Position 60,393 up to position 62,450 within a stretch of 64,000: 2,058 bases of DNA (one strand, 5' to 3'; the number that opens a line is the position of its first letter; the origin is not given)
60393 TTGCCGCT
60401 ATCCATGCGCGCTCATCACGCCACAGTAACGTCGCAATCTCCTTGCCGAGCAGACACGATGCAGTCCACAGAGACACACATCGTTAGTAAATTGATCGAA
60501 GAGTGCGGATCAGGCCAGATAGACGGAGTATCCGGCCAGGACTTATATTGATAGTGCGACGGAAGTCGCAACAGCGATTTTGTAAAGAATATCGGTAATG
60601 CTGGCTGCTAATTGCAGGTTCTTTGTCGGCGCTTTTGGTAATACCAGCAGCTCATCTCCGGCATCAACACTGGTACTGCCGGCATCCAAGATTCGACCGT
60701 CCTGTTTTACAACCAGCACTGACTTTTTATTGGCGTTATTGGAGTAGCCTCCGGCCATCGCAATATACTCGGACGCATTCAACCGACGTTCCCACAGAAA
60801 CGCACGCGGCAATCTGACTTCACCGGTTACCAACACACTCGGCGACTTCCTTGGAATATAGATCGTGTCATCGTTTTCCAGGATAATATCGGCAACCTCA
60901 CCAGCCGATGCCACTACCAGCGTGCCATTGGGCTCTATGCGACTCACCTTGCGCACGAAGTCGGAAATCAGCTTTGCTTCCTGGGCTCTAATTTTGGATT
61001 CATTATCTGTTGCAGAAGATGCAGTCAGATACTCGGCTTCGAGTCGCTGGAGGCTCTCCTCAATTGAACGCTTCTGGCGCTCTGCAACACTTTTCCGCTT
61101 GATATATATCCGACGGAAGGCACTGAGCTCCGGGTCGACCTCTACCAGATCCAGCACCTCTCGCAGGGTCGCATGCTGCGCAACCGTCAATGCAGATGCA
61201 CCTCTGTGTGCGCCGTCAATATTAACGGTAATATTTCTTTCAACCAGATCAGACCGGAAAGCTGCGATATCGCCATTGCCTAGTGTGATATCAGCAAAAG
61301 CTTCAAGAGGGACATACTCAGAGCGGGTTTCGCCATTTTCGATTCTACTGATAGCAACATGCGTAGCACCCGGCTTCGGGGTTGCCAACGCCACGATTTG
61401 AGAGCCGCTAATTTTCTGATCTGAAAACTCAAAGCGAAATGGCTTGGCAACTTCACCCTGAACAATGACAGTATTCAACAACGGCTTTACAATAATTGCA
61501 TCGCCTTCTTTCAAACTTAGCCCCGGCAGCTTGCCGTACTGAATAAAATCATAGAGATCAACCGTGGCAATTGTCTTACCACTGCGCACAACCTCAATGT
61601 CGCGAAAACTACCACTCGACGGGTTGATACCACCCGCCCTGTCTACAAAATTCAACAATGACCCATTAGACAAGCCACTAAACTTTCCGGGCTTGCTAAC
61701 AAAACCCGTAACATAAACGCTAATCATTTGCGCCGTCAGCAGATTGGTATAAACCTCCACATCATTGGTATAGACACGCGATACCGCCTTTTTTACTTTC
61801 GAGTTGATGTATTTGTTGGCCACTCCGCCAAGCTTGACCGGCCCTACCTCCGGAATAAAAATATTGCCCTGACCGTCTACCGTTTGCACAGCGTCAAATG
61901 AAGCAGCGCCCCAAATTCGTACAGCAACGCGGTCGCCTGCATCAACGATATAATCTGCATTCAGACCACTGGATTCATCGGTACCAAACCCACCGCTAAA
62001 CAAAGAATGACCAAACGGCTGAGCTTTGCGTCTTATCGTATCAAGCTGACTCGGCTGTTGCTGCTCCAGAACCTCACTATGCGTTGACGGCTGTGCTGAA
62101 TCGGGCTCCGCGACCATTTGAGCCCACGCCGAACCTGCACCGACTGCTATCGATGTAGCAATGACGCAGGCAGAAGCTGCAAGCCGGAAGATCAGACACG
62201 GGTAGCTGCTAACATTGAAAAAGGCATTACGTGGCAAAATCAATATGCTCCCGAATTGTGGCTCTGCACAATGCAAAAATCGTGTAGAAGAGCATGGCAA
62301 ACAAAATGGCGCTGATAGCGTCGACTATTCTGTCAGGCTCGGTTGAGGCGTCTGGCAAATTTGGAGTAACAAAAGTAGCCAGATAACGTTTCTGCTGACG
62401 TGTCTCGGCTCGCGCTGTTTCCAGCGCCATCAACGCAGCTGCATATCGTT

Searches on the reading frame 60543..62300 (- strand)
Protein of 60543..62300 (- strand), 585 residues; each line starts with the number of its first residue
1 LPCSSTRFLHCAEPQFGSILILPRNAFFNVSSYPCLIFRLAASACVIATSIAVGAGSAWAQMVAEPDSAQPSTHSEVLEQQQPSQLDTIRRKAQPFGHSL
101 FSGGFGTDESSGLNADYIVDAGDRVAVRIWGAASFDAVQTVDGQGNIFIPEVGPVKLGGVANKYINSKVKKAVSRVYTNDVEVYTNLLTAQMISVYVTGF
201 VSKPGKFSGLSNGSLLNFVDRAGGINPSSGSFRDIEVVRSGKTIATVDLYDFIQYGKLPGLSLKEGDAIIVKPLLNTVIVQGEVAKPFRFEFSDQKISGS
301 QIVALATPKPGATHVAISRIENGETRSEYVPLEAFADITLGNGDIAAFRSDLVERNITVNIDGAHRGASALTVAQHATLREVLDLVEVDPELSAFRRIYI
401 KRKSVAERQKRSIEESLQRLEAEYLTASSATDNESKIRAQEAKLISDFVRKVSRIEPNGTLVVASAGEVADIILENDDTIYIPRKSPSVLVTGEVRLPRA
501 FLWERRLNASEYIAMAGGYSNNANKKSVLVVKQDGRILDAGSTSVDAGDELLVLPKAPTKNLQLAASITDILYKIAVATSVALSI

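Call 35: search_protein_families(library=pfam, proteins=[window:60543-62300:-], max_evalue=0.00001)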
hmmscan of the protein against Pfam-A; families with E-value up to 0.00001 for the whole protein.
window:60543-62300:- (585 aa): 3 families
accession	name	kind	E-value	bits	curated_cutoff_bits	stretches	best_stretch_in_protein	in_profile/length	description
PF22461.2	SLBB_2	-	6.5e-14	52.2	27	1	195-271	3-79/79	SLBB domain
PF02563.21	Poly_export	-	7.4e-14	52.1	28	1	114-187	4-76/77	Polysaccharide biosynthesis/export protein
PF10531.15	SLBB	-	7.5e-10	38.9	27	0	489-536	2-50/55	SLBB domain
